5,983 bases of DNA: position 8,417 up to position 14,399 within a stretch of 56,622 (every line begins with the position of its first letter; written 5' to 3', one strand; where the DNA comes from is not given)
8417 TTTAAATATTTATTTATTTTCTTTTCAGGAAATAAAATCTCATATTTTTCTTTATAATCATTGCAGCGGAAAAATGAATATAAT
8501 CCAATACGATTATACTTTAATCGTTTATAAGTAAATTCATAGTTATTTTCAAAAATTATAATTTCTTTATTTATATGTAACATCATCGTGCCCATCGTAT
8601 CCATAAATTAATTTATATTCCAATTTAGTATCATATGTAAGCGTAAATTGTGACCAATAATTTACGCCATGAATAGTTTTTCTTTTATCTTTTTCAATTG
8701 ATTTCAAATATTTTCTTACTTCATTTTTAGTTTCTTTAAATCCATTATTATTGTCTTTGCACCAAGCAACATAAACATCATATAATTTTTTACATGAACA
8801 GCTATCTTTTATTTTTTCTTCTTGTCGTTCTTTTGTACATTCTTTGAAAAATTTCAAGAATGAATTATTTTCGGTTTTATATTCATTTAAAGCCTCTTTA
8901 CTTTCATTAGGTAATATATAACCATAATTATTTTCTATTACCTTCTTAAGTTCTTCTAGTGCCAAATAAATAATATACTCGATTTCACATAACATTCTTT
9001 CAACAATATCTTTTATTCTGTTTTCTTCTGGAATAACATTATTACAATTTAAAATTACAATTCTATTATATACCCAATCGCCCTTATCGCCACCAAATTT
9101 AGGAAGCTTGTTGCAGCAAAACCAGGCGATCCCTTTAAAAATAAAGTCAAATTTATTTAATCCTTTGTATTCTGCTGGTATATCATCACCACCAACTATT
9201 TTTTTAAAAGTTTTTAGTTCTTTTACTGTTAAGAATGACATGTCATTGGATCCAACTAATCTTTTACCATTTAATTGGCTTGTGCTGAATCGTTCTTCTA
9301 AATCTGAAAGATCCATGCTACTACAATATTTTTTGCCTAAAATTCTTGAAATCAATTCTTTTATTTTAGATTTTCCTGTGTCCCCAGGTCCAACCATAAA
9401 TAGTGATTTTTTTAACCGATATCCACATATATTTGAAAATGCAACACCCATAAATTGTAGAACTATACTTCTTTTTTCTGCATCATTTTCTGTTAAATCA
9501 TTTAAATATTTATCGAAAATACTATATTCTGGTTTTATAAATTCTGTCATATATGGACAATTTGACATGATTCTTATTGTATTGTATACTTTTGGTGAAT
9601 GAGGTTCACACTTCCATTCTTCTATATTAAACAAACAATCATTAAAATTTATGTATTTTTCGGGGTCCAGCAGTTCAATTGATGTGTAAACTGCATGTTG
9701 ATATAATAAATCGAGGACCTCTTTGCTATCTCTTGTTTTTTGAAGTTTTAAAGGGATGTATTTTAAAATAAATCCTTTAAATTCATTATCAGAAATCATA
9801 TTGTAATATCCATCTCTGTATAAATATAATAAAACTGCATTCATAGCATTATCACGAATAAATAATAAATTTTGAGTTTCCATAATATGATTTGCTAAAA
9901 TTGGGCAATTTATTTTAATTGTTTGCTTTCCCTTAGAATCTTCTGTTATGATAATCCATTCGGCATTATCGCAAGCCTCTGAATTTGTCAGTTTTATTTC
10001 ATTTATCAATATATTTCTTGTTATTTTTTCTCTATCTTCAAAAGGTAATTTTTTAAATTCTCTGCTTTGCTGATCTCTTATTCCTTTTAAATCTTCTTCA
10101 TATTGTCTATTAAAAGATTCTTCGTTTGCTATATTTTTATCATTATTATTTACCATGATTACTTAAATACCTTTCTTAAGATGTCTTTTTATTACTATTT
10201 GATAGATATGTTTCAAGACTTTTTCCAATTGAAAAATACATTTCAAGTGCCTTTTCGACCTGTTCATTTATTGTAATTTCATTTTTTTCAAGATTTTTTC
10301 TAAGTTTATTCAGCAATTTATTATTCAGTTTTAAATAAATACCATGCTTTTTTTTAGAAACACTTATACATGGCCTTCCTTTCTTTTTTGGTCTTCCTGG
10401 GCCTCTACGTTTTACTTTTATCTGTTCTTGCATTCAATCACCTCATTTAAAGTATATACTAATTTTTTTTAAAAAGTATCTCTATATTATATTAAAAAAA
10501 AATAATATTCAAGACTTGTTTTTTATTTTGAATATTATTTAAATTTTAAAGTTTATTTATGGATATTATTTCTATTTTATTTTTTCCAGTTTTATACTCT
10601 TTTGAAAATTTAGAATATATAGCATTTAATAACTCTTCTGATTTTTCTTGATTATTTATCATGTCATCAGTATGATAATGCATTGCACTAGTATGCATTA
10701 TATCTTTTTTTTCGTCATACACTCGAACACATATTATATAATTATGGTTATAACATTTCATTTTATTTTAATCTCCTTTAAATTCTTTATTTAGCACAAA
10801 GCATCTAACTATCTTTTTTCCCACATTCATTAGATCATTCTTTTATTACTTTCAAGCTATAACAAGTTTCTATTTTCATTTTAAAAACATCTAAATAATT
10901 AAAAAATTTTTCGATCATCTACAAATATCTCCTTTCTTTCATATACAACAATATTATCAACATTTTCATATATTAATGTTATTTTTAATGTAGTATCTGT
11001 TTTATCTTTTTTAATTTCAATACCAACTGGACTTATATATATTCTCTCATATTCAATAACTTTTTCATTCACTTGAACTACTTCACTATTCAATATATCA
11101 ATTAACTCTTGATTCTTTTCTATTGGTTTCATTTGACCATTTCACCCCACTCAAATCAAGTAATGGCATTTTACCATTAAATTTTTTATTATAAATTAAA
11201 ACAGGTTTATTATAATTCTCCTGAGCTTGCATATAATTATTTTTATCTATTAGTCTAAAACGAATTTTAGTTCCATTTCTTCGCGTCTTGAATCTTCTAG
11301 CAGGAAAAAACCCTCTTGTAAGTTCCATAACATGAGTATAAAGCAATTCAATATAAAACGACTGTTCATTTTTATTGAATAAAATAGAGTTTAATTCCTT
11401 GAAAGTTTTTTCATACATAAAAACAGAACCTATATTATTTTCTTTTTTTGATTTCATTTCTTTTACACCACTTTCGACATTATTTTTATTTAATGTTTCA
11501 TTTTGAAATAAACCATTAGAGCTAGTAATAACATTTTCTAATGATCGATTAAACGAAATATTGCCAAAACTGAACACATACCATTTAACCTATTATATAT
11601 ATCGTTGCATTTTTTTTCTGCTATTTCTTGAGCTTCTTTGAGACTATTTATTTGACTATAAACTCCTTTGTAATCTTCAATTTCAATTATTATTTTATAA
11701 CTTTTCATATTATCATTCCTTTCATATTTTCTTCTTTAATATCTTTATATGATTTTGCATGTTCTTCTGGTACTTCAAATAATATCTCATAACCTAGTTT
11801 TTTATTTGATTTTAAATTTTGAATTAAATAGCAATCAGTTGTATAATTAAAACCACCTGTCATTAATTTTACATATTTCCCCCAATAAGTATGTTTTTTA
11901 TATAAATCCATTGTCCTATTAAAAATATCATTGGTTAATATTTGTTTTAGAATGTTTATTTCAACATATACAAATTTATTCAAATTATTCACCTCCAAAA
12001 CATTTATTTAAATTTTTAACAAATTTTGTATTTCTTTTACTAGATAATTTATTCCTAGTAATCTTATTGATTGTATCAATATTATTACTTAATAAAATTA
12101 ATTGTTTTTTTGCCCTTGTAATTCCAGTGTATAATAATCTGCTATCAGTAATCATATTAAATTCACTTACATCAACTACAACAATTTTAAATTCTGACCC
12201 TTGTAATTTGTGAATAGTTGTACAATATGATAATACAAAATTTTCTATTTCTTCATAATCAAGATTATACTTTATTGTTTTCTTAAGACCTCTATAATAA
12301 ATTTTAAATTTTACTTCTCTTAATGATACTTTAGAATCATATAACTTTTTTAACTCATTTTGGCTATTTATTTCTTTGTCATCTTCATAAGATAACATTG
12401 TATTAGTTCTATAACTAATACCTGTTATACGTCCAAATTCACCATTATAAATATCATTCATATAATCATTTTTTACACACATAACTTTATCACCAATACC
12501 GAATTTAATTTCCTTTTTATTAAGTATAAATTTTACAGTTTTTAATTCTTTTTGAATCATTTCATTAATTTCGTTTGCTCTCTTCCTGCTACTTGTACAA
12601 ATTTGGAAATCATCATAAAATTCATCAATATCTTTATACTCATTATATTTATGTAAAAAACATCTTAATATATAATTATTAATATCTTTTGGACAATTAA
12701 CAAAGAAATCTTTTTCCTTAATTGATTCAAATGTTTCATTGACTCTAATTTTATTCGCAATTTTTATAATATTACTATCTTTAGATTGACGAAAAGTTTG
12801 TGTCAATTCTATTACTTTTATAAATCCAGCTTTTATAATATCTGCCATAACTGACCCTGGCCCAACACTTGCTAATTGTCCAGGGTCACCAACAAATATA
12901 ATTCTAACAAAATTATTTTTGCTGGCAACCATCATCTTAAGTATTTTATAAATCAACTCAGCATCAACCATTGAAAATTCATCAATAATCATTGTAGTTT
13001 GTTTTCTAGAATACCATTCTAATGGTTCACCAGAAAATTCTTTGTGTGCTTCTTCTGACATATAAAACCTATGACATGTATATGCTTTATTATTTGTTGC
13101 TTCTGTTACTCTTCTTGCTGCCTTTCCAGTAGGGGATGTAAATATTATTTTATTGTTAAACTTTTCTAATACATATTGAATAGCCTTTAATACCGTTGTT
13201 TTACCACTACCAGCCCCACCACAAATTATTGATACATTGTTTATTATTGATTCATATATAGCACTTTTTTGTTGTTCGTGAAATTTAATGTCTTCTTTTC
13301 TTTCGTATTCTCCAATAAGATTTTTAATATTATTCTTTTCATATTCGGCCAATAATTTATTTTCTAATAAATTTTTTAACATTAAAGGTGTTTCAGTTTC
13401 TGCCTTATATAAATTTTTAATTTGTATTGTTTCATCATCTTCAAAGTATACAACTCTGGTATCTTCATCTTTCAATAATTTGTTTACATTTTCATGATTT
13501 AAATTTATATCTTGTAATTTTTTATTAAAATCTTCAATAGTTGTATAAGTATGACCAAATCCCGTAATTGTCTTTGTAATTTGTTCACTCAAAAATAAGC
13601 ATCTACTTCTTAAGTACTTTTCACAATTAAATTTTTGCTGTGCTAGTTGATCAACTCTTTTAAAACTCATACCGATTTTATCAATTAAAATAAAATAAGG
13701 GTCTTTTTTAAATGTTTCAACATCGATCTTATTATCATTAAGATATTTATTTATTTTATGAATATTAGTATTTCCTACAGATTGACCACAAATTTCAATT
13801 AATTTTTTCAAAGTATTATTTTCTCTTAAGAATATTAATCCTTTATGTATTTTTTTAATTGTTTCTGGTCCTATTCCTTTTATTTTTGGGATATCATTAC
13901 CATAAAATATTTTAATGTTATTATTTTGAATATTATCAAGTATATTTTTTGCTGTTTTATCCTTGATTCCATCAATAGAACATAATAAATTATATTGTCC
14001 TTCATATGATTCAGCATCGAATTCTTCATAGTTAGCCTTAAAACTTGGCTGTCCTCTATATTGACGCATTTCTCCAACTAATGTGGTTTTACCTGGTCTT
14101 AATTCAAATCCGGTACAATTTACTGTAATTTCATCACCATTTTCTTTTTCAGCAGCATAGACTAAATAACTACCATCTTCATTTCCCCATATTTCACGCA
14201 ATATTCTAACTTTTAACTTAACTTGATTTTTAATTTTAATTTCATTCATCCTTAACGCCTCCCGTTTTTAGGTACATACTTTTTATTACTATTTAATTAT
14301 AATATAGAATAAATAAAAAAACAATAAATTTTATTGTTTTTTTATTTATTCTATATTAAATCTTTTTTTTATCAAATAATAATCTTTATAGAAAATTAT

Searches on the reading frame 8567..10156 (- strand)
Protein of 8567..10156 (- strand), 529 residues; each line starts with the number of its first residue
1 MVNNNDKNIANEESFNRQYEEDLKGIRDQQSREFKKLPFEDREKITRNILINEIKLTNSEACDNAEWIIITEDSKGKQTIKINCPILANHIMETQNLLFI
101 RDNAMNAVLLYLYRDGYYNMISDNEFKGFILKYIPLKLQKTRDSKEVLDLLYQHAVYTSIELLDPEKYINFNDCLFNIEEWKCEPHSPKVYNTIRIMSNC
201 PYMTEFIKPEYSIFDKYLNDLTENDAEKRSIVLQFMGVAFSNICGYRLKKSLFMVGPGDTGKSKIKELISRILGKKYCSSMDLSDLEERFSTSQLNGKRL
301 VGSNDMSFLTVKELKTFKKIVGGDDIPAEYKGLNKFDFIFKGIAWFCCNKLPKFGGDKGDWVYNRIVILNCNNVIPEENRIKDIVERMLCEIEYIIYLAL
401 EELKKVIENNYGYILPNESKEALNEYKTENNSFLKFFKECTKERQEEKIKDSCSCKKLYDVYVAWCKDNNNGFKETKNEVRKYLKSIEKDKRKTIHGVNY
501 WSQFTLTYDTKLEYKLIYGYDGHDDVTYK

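Call 7: search_protein_families(library=phrogs, proteins=[window:8567-10156:-], max_evalue=0.001)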
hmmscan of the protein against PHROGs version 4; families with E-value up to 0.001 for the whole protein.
window:8567-10156:- (529 aa): 12 families
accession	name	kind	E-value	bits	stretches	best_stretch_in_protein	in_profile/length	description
phrog_864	-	DNA, RNA and nucleotide metabolism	2.7e-77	262.2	1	22-502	147-620/1064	DNA primase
phrog_1829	-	DNA, RNA and nucleotide metabolism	8.9e-50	170.6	1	139-500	401-749/772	DNA primase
phrog_7601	-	unknown function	6.6e-43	148.2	1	230-494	3-261/289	-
phrog_1156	-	DNA, RNA and nucleotide metabolism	1.3e-37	130.8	1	182-509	498-828/855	DNA primase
phrog_6088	-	DNA, RNA and nucleotide metabolism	3.4e-33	116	1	166-490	430-745/772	DNA primase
phrog_1883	-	DNA, RNA and nucleotide metabolism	3.2e-21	76.3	1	140-498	385-740/756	DNA helicase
phrog_2478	-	DNA, RNA and nucleotide metabolism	1.3e-18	67.6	1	169-512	509-846/854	DNA polymerase/primase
phrog_16213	-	DNA, RNA and nucleotide metabolism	2.8e-13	50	1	169-354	316-502/732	DNA primase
phrog_16950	-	DNA, RNA and nucleotide metabolism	6.3e-10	38.6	1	213-469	521-792/843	DNA primase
phrog_12939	-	DNA, RNA and nucleotide metabolism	9.4e-08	33.1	1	215-333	181-298/368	DNA primase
phrog_2249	-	DNA, RNA and nucleotide metabolism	3.5e-07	30.3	1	112-492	404-767/802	DNA primase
phrog_9765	-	DNA, RNA and nucleotide metabolism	0.0001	21.4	1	213-304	592-680/939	DNA primase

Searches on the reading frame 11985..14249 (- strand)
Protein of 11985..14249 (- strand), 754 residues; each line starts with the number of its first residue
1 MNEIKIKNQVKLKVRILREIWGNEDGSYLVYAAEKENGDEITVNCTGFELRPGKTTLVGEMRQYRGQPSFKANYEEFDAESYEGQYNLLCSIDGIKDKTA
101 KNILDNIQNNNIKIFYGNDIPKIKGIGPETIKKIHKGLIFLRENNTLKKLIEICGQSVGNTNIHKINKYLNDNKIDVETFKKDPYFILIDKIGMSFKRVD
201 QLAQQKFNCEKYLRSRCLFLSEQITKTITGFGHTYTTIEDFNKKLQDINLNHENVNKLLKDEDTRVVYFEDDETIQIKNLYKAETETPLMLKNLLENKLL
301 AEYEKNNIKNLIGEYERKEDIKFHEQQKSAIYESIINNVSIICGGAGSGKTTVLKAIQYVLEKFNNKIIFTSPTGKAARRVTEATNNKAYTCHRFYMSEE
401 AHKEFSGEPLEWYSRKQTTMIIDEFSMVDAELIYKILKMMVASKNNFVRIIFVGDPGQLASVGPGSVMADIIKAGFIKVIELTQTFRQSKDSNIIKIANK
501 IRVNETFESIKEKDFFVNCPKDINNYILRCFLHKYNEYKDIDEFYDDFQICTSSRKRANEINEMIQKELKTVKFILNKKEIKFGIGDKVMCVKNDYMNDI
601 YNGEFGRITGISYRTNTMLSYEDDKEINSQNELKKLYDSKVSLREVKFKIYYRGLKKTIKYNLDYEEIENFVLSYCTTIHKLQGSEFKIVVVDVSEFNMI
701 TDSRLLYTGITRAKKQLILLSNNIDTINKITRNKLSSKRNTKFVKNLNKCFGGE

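Call 7: search_protein_families(library=phrogs, proteins=[window:11985-14249:-], max_evalue=0.001)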
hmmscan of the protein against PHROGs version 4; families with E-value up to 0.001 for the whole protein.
window:11985-14249:- (754 aa): 5 families
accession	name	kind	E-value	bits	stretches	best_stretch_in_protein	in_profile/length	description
phrog_4412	-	DNA, RNA and nucleotide metabolism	1.5e-99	335.4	1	7-745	5-736/743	exonuclease V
phrog_325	-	DNA, RNA and nucleotide metabolism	3.1e-67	228.7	1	220-723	389-870/986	Dda-like helicase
phrog_1967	-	DNA, RNA and nucleotide metabolism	1.3e-12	48.1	2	402-748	350-693/776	DNA helicase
phrog_2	-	head and packaging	1.5e-06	28.2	1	236-452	231-400/807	terminase large subunit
phrog_25411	-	unknown function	1.6e-05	24.8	0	312-378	203-271/627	-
